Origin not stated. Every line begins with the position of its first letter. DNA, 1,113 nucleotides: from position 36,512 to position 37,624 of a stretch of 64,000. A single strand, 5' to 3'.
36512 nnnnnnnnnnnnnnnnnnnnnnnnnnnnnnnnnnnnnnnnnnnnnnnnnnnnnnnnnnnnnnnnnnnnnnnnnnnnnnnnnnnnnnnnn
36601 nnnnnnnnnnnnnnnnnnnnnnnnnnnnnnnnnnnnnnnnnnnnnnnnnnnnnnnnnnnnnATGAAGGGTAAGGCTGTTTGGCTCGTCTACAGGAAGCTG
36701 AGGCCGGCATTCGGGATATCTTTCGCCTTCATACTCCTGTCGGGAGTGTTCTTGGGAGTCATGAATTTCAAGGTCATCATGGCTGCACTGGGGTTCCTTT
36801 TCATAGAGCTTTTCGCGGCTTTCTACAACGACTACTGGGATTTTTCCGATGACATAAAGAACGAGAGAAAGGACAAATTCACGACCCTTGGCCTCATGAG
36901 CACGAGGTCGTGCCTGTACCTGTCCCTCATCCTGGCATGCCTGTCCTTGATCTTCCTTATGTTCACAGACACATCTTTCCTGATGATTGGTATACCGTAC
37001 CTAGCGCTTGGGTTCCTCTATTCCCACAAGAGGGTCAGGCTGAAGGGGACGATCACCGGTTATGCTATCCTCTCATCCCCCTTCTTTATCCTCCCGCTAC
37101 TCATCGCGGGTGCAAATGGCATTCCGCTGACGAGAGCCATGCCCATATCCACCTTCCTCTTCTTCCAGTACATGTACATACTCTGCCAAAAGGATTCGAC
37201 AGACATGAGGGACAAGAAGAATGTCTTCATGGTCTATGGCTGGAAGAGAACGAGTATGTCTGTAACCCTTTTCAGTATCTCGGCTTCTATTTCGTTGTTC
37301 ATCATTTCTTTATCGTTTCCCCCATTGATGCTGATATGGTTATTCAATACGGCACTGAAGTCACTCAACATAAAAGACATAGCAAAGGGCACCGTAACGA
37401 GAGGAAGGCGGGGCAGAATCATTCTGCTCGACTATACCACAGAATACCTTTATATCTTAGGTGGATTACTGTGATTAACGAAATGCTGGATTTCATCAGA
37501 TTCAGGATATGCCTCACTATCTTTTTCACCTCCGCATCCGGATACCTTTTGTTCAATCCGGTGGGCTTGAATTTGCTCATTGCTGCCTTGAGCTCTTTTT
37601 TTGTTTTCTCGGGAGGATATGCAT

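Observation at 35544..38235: Tightly coupled operon: short HMGL-like 2-oxoacid-condensing synthase + two UbiA prenyltransferases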

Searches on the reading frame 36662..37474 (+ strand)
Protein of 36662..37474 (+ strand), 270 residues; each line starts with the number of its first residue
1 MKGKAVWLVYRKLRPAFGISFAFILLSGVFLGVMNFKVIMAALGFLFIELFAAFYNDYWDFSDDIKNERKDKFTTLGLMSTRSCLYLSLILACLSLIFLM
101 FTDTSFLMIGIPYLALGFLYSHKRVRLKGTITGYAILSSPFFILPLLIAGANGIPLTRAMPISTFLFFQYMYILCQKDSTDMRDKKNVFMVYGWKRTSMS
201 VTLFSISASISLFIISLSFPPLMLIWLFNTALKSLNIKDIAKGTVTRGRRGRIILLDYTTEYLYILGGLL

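Call 4: search_protein_families(library=pfam, proteins=[window:36662-37474:+], max_evalue=0.01)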
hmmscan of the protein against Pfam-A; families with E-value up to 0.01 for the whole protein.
window:36662-37474:+ (270 aa): 1 family
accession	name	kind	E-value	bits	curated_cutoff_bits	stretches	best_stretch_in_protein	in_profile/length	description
PF01040.23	UbiA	-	9.4e-15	55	34.2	1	36-228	20-219/250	UbiA prenyltransferase family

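Call 5: search_protein_families(library=ncbifam, proteins=[window:36662-37474:+], max_evalue=0.01)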
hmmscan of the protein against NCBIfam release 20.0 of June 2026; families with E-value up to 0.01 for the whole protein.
window:36662-37474:+ (270 aa): 7 families
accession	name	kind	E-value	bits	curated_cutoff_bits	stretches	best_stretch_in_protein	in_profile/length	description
NF009523.0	PRK12884.1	equivalog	1.8e-09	37.2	269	1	13-211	11-215/279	prenyltransferase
NF009516.0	PRK12875.1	equivalog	6.3e-06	25.5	205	1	46-150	64-168/292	prenyltransferase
NF009522.0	PRK12883.1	equivalog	6.3e-05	22.6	353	1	53-214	54-216/279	geranylgeranylglycerol-phosphate geranylgeranyltransferase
NF005742.0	PRK07566.1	equivalog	0.00011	21.5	313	1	54-151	84-180/315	chlorophyll synthase ChlG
NF008977.0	PRK12324.1-2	equivalog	0.0003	20.3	234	1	34-157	35-155/297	decaprenyl-phosphate phosphoribosyltransferase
NF009608.0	PRK13105.1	equivalog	0.0014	17.8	217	1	18-169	21-179/291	prenyltransferase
NF006088.0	PRK08238.1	equivalog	0.0014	17.4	351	1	38-123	226-315/482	UbiA family prenyltransferase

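Call 14: find_homologous_proteins(query=window:36662-37474:+)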
Query window:36662-37474:+ (270 aa): 40 proteins with E <= 0.001 among 3944 candidates.
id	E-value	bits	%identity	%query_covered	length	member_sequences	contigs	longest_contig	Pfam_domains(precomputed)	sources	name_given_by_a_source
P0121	7.8e-170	581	100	100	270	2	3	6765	PF01040.24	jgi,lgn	-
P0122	1.3e-114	400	65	100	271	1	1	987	PF01040.24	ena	-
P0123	6.9e-99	349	58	100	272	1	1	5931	PF01040.24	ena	-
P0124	5.1e-93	330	58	100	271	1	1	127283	PF01040.24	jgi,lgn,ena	-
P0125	1.8e-89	318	52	100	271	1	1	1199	PF01040.24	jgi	jgi:4-hydroxybenzoate polyprenyltransferase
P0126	1.6e-86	308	55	96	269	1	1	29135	PF01040.24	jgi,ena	jgi:4-hydroxybenzoate polyprenyltransferase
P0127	4.6e-84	300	51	100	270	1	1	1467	PF01040.24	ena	-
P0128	2.7e-82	294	50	100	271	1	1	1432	PF01040.24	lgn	-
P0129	4.0e-82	294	50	99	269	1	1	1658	PF01040.24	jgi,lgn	jgi:4-hydroxybenzoate polyprenyltransferase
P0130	1.1e-81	292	51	97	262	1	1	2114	PF01040.24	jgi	-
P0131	2.6e-77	278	50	99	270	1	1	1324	PF01040.24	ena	-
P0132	4.2e-75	271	48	100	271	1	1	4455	PF01040.24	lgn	-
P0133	1.2e-67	246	47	97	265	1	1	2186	PF01040.24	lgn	-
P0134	5.6e-66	241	45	98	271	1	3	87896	PF01040.24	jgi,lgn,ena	-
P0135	1.0e-65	240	45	99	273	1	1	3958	PF01040.24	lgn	-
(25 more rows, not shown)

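Call 18: find_related_loci(query=A1, collection=genome_contigs, flank=8000)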
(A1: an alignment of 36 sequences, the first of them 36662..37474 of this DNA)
Query A1 (270 aa) in genome_contigs; peptide patterns used: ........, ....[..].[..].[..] (x = any residue, [..] = any of these).
27 stretches matched a pattern; 9 encode a relative of the query (tblastn E <= 1e-3); 9 distinct loci.
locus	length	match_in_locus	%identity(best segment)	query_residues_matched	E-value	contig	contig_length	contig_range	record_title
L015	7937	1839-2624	47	4-266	1e-74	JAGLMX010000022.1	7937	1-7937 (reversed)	MAG: Candidatus Aenigmatarchaeota archaeon isolate RS_6_10 ROV157_6.bin.10.fa_22, whole genome shotgun sequence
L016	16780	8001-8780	47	7-265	2e-70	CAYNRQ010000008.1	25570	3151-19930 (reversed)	MAG TPA_asm: uncultured archaeon isolate binchicken_co19_608 genome assembly, contig: NODE_2811_length_25570_cov_8.48606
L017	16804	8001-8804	40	1-267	6e-64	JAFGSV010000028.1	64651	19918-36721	MAG: Candidatus Aenigmatarchaeota archaeon isolate Zod_Metabat.932 k87_12870100, whole genome shotgun sequence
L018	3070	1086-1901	43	1-270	3e-61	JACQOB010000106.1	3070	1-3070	MAG: Candidatus Aenigmatarchaeota archaeon isolate NC_groundwater_1270_Ag_S-0.2um_52_24 S_p2_S4_coassembly_k141_2703301,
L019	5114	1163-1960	44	6-270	2e-57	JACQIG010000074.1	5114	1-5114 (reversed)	MAG: Candidatus Aenigmatarchaeota archaeon isolate NC_groundwater_1119_Ag_S-0.1um_53_31 S_p1_S3_coassembly_k141_1825480,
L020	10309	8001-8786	45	7-270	2e-57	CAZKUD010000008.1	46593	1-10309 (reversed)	MAG TPA_asm: uncultured archaeon isolate binchicken_co334_109 genome assembly, contig: NODE_1166_length_46593_cov_15.542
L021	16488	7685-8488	40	2-266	1e-45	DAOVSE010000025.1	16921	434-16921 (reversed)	MAG TPA_asm: Candidatus Altiarchaeota archaeon isolate CSMAG_1619 CSMAG_1619_k141_2286101_length_16921_cov_29.8032, whol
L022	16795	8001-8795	36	7-270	9e-39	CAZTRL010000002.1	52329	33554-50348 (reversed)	MAG TPA_asm: uncultured archaeon isolate binchicken_co151_62 genome assembly, contig: NODE_763_length_52329_cov_8.163351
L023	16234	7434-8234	36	2-267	7e-39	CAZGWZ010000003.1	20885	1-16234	MAG TPA_asm: uncultured archaeon isolate binchicken_co129_219 genome assembly, contig: NODE_7250_length_20885_cov_5.5356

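Call 22: search_solved_structures(query=A1, max_evalue=1)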
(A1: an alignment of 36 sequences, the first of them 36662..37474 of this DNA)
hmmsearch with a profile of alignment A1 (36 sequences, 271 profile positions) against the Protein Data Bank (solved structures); distinct sequences matched with E-value up to 1: 2.
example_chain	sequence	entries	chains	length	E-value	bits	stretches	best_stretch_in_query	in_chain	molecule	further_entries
6m31_A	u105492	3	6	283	1.1e-06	31.6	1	20-146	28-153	Digeranylgeranylglyceryl phosphate synthase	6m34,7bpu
4od4_A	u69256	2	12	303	0.025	17.3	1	18-124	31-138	4-hydroxybenzoate octaprenyltransferase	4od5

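Call 74: search_protein_families(library=ncbifam, proteins=[L023:8248-8955:-, L016:9602-10315:+], max_evalue=0.00001)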
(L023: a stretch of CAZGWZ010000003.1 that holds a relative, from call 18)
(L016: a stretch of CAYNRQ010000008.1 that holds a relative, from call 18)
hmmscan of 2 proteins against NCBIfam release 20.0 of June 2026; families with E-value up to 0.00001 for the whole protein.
L023:8248-8955:- (235 aa): 18 families
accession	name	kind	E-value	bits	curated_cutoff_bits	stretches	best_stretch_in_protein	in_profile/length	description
NF043040.1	corrin_prot_MT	hypoth_equivalog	3.4e-16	59.4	180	1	27-158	14-149/216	corrinoid protein-associated methyltransferase CpaM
NF008823.0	PRK11873.1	subfamily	3.1e-12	46.5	263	1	51-165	75-190/272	arsenite methyltransferase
TIGR02752.1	MenG_heptapren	equivalog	3.8e-11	43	419.85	1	40-160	32-153/231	demethylmenaquinone methyltransferase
NF001243.0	PRK00216.1-4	equivalog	4.1e-11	42.7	235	1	42-158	36-153/237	demethylmenaquinone methyltransferase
TIGR01934.1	MenG_MenH_UbiE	subfamily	4.2e-11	42.6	158.35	1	44-162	30-147/223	ubiquinone/menaquinone biosynthesis methyltransferase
NF001244.0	PRK00216.1-5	equivalog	4.2e-11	42.6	216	1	44-223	39-223/236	bifunctional demethylmenaquinone methyltransferase/2-methoxy-6-polyprenyl-1,4-benzoquinol methylase UbiE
NF041536.1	ArsM_DUF2284_UU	exception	6.1e-10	38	575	1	53-162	76-186/459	arsenite methyltransferase/DUF2284 domain selenoprotein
NF041537.1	ArsM_AhpD_UU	exception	1.1e-09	37.5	510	1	54-166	77-190/345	arsenite methyltransferase/AhpD domain selenoprotein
NF052510.1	methyltran_MpqE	exception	3.8e-09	36.3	335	1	47-155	40-150/234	methyl-plastoquinone biosynthesis methyltransferase MpqE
NF001240.0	PRK00216.1-1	equivalog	3.3e-08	32.9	378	1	49-178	59-189/251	bifunctional demethylmenaquinone methyltransferase/2-methoxy-6-polyprenyl-1,4-benzoquinol methylase UbiE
TIGR01983.1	UbiG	equivalog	4.9e-08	32.6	102.95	1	53-159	49-154/228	bifunctional 2-polyprenyl-6-hydroxyphenol methylase/3-demethylubiquinol 3-O-methyltransferase UbiG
NF001241.0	PRK00216.1-2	equivalog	6.7e-08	32.4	327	1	43-161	41-152/231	demethylmenaquinone methyltransferase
TIGR02021.1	BchM-ChlM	equivalog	1.5e-07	31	158.9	1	53-144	54-143/218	magnesium protoporphyrin IX methyltransferase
NF008264.0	PRK11036.1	equivalog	1.7e-07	31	366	1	45-156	37-147/261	tRNA uridine 5-oxyacetic acid(34) methyltransferase CmoM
TIGR02072.1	BioC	equivalog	5.5e-07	29.6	184.95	1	43-156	24-132/244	malonyl-ACP O-methyltransferase BioC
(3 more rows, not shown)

L016:9602-10315:+ (237 aa): 49 families (the best 25 are shown)
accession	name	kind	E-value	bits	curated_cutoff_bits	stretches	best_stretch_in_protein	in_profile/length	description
NF043040.1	corrin_prot_MT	hypoth_equivalog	1e-26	93.8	180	1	11-221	6-201/216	corrinoid protein-associated methyltransferase CpaM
NF001244.0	PRK00216.1-5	equivalog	6.4e-18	64.9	216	1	5-235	6-235/236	bifunctional demethylmenaquinone methyltransferase/2-methoxy-6-polyprenyl-1,4-benzoquinol methylase UbiE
NF008823.0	PRK11873.1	subfamily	5.8e-17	62.1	263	1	57-162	79-185/272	arsenite methyltransferase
TIGR03534.1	RF_mod_PrmC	equivalog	3e-15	56.4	199.1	1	43-128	76-163/253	peptide chain release factor N(5)-glutamine methyltransferase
NF041536.1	ArsM_DUF2284_UU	exception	3e-15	55.5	575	1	55-163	76-185/459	arsenite methyltransferase/DUF2284 domain selenoprotein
TIGR01983.1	UbiG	equivalog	6.5e-15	55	102.95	1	52-159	46-152/228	bifunctional 2-polyprenyl-6-hydroxyphenol methylase/3-demethylubiquinol 3-O-methyltransferase UbiG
TIGR02072.1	BioC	equivalog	1.6e-14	54.3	184.95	1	41-158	21-132/244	malonyl-ACP O-methyltransferase BioC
TIGR01934.1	MenG_MenH_UbiE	subfamily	3.8e-14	52.5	158.35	1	9-234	1-222/223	ubiquinone/menaquinone biosynthesis methyltransferase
NF041537.1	ArsM_AhpD_UU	exception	1.5e-13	50.3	510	1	55-162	76-184/345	arsenite methyltransferase/AhpD domain selenoprotein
NF011529.0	PRK14968.1-3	equivalog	1.6e-13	50.6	162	1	48-140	27-117/198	putative methyltransferase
TIGR02021.1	BchM-ChlM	equivalog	2.1e-13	50.2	158.9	1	43-223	40-205/218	magnesium protoporphyrin IX methyltransferase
NF047649.1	MTase_UXPK_star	exception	4.6e-12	45.6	460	1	58-163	80-186/283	methyltransferase/UXPK-star double selenoprotein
TIGR04345.1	ovoA_Cterm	equivalog_domain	9.5e-12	44.9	170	1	20-94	3-80/242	putative 4-mercaptohistidine N1-methyltransferase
NF004851.0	PRK06202.1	equivalog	1.7e-11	44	243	1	39-148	47-156/237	hypothetical protein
NF008264.0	PRK11036.1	equivalog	2e-11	43.9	366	1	11-220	4-204/261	tRNA uridine 5-oxyacetic acid(34) methyltransferase CmoM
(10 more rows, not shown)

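Call 84: predict_structure(alignment_id=A1)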
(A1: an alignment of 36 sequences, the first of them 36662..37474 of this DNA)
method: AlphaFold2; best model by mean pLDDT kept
length: 270 residues; sequences in the alignment: 36
mean_pLDDT: 95.4   pTM: 0.92
mean pLDDT of the five models: 95.4, 95.4, 94.7, 94.2, 94.0
residues with pLDDT >= 90: 246; 70-90: 23; 50-70: 1; < 50: 0
segments of 3 or more residues with pLDDT < 50: none
pLDDT, mean of each block of 10 residues (from residue 1): 87 95 98 97 98 95 90 93 98 99 96 97 91 98 98 97 98 96 90 97 99 94 96 97 94 95 94
secondary structure, 60 per line:
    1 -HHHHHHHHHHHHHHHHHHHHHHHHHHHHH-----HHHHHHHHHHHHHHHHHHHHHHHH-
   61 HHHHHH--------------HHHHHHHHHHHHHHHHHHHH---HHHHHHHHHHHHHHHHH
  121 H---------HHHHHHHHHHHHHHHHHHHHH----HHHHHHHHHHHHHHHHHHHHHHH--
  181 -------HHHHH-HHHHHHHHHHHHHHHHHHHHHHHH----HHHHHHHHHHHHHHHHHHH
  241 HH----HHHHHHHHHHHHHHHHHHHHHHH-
elements in order: H2-30 H36-59 H61-66 H81-100 H104-121 H131-151 H156-178 H188-192 H194-217 H222-242 H247-269

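Call 88: fold_search(model_id=the predicted structure, library=pdb)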
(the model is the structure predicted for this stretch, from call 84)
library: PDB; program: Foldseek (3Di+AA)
matches with E <= 10: 613; with E <= 0.001: 12
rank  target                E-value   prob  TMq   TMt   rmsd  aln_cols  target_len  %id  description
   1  4tq3_A                8.4e-05  1.00  0.69  0.67   4.6       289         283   19  Structure of a UbiA homolog from Archaeoglobus fulgidus bound to GPP and Mg2+ (released 2014-07-16)
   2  4tq5                  9.2e-05  1.00  0.67  0.66   4.8       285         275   20  Structure of a UbiA homolog from Archaeoglobus fulgidus (released 2014-07-16)
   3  4tq3_B                1.0e-04  1.00  0.57  0.55   6.7       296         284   18  Structure of a UbiA homolog from Archaeoglobus fulgidus bound to GPP and Mg2+ (released 2014-07-16)
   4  4tq4_A                1.2e-04  1.00  0.70  0.67   4.4       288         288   20  Structure of a UbiA homolog from Archaeoglobus fulgidus bound to DMAPP and Mg2+ (released 2014-07-16)
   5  4tq4_D                1.4e-04  1.00  0.70  0.66   4.5       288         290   20  Structure of a UbiA homolog from Archaeoglobus fulgidus bound to DMAPP and Mg2+ (released 2014-07-16)
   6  4tq6_B                1.4e-04  1.00  0.61  0.62   5.7       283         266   20  Structure of a UbiA homolog from Archaeoglobus fulgidus bound to Cd2+ (released 2014-07-16)
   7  4tq6_A                1.5e-04  1.00  0.57  0.57   6.4       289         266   19  Structure of a UbiA homolog from Archaeoglobus fulgidus bound to Cd2+ (released 2014-07-16)
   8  7bpu_A                1.6e-04  1.00  0.59  0.58   6.5       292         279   15  Structural and mechanistic insights into the biosynthesis of Digeranylgeranylglyceryl phosphate synthase in membranes (released 2021-04-14)
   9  4tq4_B                2.0e-04  1.00  0.60  0.57   6.0       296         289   19  Structure of a UbiA homolog from Archaeoglobus fulgidus bound to DMAPP and Mg2+ (released 2014-07-16)
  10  6m31_A                2.3e-04  1.00  0.61  0.59   6.3       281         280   15  Structural and Functional Insights into an Archaeal Lipid Synthase (released 2021-02-03)
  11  4tq4_C                2.4e-04  1.00  0.64  0.61   5.5       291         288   20  Structure of a UbiA homolog from Archaeoglobus fulgidus bound to DMAPP and Mg2+ (released 2014-07-16)
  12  4od5_A                8.6e-04  1.00  0.65  0.64   5.2       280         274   15  Substrate-bound structure of a UbiA homolog from Aeropyrum pernix K1 (released 2014-03-19)
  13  8djk_B                1.0e-03  1.00  0.67  0.64   5.2       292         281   17  HMGCR-UBIAD1 Complex State 2 (released 2022-08-03)
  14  8j8j_A                1.5e-03  1.00  0.64  0.60   6.0       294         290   15  Membrane bound PRTase, C3 symmetry, donor bound (released 2024-02-07)
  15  8j8k_A                3.9e-03  1.00  0.61  0.59   6.2       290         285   13  Membrane bound PRTase, C3 symmetry, acceptor bound (released 2024-02-07)
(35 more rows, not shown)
